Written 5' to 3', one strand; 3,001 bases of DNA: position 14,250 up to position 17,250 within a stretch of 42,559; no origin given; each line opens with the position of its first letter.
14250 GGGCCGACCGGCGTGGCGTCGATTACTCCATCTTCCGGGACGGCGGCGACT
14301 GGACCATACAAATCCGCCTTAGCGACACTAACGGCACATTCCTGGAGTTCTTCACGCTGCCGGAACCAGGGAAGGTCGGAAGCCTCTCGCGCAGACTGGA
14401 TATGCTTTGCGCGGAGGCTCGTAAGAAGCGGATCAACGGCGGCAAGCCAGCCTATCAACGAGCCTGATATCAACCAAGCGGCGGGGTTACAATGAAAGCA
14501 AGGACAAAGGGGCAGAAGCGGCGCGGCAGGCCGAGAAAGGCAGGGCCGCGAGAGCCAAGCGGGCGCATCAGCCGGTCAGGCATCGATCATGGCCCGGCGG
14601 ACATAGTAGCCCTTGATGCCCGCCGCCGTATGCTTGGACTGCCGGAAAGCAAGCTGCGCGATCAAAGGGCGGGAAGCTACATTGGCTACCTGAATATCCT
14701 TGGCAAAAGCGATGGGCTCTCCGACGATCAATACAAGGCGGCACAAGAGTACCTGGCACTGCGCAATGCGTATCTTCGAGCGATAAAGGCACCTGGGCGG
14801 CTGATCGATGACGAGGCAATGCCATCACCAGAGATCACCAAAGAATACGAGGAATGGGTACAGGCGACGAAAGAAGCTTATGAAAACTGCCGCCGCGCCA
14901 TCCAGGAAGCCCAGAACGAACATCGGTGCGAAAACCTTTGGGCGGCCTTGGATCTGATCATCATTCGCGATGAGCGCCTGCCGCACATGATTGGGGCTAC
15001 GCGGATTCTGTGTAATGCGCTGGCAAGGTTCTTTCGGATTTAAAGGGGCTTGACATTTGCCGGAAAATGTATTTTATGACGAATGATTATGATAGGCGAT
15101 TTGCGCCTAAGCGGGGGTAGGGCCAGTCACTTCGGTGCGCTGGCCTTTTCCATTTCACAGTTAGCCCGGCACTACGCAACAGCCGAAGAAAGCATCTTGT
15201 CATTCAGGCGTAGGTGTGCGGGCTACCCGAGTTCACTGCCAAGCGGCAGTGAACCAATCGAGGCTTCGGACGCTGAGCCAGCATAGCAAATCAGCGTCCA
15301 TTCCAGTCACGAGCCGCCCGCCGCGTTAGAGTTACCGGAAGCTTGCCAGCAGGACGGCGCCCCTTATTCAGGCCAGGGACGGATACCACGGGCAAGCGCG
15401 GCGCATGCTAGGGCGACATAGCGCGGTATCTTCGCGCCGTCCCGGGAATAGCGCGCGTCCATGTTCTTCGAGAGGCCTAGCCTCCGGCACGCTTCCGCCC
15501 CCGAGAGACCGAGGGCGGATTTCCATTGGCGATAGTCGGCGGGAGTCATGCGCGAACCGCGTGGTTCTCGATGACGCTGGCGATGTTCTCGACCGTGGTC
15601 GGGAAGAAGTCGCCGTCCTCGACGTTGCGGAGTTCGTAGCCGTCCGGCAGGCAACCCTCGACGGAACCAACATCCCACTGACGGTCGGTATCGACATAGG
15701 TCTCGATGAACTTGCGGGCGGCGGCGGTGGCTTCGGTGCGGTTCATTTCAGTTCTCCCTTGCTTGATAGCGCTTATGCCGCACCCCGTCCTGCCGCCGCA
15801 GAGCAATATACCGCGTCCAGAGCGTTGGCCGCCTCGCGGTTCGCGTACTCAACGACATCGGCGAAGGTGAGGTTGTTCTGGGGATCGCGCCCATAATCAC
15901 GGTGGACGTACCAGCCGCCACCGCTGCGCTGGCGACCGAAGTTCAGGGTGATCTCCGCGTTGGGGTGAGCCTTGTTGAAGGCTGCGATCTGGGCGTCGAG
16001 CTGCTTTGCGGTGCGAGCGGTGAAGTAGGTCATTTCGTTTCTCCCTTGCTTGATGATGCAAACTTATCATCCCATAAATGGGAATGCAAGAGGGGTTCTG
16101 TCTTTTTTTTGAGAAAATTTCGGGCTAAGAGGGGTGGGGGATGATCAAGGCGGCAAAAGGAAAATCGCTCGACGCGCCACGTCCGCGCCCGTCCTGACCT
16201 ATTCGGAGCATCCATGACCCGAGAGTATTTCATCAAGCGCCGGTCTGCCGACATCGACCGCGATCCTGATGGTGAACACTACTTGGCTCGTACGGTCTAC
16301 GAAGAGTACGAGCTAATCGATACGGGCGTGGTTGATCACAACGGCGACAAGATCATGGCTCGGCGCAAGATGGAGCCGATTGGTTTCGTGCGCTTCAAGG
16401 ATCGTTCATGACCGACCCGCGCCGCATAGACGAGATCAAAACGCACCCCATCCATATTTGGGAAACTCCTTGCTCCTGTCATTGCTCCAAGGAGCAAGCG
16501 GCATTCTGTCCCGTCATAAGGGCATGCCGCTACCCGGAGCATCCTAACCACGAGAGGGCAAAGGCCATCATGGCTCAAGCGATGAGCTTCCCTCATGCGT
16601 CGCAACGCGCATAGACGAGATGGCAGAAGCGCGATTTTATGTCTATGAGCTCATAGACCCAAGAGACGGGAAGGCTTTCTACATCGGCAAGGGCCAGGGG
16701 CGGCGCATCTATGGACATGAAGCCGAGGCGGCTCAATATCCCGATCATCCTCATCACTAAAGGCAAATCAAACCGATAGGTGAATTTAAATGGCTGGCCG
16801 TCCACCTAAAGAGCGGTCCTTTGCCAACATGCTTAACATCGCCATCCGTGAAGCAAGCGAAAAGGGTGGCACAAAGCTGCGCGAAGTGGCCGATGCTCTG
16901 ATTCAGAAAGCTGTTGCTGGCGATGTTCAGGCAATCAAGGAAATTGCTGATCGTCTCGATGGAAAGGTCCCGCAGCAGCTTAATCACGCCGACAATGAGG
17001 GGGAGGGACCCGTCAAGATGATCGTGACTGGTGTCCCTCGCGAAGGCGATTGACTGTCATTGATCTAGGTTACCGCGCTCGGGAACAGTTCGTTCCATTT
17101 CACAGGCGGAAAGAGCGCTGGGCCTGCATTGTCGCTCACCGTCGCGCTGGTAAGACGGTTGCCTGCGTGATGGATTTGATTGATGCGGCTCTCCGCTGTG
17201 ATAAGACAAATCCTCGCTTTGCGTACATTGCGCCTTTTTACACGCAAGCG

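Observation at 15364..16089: Leftward three-gene moron with anti-CRISPR/anti-defence (acr-aca-like) architecture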

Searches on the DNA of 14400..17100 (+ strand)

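Call 4: search_dna_similar(query=window:14400-17100:+, collection=phages, mode=distant)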
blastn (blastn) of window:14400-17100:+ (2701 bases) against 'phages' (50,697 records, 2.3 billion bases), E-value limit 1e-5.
No match.

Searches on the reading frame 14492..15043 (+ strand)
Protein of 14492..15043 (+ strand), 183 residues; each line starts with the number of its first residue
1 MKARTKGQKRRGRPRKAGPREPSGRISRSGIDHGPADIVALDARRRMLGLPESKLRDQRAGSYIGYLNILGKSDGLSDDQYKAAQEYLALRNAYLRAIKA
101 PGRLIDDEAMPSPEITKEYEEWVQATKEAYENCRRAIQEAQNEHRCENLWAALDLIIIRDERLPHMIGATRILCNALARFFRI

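Call 6: search_protein_families(library=pfam, max_evalue=1, proteins=[window:14492-15043:+])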
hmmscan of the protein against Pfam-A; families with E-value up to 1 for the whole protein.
window:14492-15043:+ (183 aa): 0 families

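Call 7: search_protein_families(library=phrogs, max_evalue=1, proteins=[window:14492-15043:+])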
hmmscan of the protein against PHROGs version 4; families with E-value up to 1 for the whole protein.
window:14492-15043:+ (183 aa): 1 family
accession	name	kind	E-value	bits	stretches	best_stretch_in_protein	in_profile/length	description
phrog_15385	-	unknown function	2.1e-42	146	1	7-181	3-173/181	-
